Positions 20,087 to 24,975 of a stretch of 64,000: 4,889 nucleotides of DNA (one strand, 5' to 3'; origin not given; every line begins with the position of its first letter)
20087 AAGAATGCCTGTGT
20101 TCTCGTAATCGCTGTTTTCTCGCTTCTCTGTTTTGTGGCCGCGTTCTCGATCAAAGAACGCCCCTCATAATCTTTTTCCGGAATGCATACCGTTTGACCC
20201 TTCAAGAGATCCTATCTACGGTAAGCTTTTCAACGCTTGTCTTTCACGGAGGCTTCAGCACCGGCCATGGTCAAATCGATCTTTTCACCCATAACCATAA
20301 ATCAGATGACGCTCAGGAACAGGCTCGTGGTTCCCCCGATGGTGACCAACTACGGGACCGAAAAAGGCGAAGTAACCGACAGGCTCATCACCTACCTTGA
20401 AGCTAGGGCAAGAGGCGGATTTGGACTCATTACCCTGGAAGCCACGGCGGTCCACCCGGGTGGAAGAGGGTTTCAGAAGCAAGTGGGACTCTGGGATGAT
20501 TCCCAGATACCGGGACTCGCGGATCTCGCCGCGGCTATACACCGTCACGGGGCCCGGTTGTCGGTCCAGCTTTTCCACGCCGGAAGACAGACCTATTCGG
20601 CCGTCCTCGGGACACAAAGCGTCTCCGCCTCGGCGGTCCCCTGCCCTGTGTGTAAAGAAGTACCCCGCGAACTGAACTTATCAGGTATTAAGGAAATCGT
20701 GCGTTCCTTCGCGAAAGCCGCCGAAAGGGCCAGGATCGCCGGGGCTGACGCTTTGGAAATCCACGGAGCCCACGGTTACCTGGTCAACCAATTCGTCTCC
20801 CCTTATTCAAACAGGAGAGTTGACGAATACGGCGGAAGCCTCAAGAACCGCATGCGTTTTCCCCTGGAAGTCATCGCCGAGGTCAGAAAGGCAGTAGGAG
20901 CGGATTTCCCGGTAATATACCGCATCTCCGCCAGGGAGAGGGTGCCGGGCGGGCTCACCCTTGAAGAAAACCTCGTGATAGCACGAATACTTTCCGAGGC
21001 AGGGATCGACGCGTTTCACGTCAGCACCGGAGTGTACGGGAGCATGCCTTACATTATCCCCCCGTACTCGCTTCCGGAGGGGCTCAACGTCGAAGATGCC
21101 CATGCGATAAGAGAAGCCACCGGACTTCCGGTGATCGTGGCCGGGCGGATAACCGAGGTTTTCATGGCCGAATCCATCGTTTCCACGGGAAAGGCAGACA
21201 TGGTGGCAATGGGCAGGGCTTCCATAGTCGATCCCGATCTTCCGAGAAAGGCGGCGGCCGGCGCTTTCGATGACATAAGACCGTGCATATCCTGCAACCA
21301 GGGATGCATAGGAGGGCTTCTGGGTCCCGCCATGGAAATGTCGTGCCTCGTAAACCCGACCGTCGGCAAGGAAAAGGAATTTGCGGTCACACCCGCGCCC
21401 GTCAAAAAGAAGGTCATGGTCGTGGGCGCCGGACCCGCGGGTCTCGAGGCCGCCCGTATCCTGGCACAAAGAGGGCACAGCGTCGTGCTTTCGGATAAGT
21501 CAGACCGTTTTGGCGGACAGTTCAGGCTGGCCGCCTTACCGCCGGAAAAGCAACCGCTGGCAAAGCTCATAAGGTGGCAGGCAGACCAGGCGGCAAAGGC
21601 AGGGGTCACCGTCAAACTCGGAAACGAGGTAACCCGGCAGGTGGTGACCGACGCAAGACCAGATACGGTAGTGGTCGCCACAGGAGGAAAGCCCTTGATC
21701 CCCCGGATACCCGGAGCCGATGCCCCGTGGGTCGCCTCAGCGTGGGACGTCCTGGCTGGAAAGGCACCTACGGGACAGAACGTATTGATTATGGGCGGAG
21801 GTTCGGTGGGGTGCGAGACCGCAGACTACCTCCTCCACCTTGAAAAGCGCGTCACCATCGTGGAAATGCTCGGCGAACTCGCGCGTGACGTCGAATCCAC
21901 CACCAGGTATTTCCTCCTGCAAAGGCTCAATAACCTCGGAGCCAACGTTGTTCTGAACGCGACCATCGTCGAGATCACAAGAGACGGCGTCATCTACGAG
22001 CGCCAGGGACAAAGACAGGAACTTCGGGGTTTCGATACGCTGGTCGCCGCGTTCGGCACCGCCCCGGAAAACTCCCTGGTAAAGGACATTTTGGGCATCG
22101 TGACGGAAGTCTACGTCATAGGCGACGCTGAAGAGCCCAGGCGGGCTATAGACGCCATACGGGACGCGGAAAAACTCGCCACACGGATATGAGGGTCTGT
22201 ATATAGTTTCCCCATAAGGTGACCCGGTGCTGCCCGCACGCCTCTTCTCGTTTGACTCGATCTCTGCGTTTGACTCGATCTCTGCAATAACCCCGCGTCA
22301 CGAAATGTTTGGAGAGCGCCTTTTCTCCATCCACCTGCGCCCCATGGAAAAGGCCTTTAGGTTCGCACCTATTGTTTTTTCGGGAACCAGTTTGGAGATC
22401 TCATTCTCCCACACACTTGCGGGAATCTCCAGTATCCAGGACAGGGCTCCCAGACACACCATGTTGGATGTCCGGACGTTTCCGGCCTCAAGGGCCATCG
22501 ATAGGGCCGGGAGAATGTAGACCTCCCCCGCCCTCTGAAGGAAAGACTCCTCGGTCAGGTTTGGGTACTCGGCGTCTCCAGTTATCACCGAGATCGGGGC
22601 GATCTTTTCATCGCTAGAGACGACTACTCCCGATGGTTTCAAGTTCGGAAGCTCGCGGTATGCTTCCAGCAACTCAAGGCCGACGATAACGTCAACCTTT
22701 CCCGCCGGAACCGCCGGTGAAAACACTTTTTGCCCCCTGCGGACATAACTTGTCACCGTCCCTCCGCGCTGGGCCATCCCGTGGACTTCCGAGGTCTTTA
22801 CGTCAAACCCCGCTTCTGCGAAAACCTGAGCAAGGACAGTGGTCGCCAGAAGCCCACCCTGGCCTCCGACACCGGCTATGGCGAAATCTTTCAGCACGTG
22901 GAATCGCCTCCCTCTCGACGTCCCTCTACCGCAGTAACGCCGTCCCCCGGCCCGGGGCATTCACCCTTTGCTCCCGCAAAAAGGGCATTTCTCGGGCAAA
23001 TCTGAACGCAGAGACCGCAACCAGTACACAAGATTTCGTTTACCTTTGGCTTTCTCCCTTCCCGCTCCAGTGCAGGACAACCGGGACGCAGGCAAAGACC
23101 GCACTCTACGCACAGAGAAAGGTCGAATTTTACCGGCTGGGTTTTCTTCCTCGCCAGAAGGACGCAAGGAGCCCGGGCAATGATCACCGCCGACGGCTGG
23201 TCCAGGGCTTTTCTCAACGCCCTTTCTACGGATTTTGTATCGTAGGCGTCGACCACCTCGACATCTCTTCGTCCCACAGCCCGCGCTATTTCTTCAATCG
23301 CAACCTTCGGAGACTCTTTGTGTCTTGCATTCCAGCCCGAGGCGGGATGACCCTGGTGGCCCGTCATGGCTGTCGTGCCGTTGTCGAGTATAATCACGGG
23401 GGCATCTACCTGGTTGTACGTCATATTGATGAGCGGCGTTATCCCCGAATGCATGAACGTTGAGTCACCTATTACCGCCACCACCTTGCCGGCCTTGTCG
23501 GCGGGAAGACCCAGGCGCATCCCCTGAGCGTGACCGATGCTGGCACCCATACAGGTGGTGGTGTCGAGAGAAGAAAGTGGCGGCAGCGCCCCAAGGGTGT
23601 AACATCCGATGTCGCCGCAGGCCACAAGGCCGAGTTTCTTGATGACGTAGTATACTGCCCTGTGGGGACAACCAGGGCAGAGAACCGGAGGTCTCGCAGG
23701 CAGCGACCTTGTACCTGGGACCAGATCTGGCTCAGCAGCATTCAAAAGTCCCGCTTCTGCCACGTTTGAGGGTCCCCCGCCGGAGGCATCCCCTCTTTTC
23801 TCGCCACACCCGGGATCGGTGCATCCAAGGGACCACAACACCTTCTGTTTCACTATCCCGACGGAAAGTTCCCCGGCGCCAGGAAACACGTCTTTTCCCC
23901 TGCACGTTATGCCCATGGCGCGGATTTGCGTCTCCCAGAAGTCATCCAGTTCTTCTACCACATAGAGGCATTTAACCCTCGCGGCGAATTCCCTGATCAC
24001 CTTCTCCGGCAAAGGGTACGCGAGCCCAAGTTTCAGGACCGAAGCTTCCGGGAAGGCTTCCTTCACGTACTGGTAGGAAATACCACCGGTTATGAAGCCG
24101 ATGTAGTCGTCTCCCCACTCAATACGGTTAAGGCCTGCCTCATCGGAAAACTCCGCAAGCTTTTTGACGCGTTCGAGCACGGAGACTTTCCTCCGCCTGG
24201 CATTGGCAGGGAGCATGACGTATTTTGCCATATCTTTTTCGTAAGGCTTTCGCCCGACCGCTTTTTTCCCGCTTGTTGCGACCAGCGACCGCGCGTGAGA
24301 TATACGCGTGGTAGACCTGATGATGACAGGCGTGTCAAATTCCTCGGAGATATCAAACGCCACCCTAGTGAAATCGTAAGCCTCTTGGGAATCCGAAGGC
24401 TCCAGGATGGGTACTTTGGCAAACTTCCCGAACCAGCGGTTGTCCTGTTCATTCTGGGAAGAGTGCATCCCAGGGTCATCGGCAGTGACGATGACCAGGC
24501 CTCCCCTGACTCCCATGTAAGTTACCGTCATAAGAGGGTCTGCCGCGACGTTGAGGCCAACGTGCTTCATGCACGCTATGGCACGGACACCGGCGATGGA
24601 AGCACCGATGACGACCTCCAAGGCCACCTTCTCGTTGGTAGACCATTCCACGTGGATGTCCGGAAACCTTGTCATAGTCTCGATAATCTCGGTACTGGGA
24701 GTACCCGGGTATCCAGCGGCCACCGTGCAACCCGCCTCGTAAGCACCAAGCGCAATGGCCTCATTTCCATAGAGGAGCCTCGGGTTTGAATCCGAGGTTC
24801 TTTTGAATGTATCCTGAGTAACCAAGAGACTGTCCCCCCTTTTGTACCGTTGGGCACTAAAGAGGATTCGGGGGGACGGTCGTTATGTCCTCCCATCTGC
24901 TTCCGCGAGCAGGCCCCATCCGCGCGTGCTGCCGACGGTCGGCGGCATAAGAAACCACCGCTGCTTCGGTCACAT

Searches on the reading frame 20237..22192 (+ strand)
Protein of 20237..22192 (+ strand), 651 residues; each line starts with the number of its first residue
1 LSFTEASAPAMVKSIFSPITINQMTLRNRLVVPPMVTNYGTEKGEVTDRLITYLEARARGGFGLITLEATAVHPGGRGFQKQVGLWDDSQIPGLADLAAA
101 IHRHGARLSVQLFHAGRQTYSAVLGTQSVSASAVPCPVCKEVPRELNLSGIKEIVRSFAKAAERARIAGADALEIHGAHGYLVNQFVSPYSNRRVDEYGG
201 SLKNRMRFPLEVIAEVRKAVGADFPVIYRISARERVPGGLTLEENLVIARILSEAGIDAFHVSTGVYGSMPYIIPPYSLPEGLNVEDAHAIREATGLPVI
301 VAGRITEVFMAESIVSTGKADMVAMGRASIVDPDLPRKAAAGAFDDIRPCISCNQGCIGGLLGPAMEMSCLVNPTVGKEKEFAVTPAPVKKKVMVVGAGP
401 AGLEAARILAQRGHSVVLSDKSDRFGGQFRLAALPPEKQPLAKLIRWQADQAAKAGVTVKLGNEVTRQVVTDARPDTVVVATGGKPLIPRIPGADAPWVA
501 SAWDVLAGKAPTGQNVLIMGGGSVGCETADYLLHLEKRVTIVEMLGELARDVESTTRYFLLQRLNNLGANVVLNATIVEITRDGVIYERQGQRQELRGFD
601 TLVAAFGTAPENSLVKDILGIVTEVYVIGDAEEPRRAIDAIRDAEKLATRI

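Call 89: search_protein_families(library=pfam, proteins=[window:20237-22192:+], max_evalue=0.00001)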
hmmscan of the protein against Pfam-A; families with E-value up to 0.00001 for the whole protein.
window:20237-22192:+ (651 aa): 12 families
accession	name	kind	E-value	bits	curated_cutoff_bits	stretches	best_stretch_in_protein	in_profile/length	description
PF00724.26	Oxidored_FMN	-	1.9e-86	290.9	27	1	15-342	2-338/342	NADH:flavin oxidoreductase / NADH oxidase family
PF07992.20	Pyr_redox_2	-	3.3e-30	105.9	26.1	1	391-619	1-247/291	Pyridine nucleotide-disulphide oxidoreductase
PF00070.33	Pyr_redox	-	8.2e-19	68.3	22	1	515-584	1-70/82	Pyridine nucleotide-disulphide oxidoreductase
PF13738.12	Pyr_redox_3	-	2e-13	50.7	30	1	476-617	126-276/305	Pyridine nucleotide-disulphide oxidoreductase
PF01266.30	DAO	-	4.3e-11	43.4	27.9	0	392-427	1-37/353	FAD dependent oxidoreductase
PF13450.12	NAD_binding_8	-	1.2e-09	38.7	21.9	1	395-430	1-36/68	NAD(P)-binding Rossmann-like domain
PF01262.27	AlaDh_PNT_C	-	6.5e-09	36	23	0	505-558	18-74/214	Alanine dehydrogenase/PNT, C-terminal domain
PF03486.20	HI0933_like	-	3.5e-08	33.6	50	0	392-431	2-41/244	HI0933-like protein Rossmann domain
PF01494.25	FAD_binding_3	-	1.6e-07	31.3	22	0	392-425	3-36/349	FAD binding domain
PF13241.12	NAD_binding_7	-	3.7e-07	31.1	22.1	0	512-559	6-55/104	Putative NAD(P)-binding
PF12831.13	FAD_oxidored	-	1e-06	28.7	27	0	393-436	2-45/416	FAD dependent oxidoreductase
PF01134.28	GIDA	-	1.5e-06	28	22.1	0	392-424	1-34/391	Glucose inhibited division protein A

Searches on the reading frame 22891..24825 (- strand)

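Call 89: search_protein_families(library=pfam, proteins=[window:22891-24825:-], max_evalue=0.00001)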
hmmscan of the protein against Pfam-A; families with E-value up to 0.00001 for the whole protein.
window:22891-24825:- (644 aa): 5 families
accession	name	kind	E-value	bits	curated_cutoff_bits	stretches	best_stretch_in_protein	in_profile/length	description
PF02775.26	TPP_enzyme_C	-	6.5e-23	81.6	21.9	1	405-549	1-149/151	Thiamine pyrophosphate enzyme, C-terminal TPP binding domain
PF01855.24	POR_N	-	2e-16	60.8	27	1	27-188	2-171/231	Pyruvate flavodoxin/ferredoxin oxidoreductase, thiamine diP-bdg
PF00037.32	Fer4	-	2.7e-09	36.9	21.1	1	593-615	1-23/24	4Fe-4S binding domain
PF12797.12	Fer4_2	-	1.9e-06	27.9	24.5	0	592-611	2-21/22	4Fe-4S binding domain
PF13237.11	Fer4_10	-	4.8e-06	26.8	25.5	0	565-611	2-53/53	4Fe-4S dicluster domain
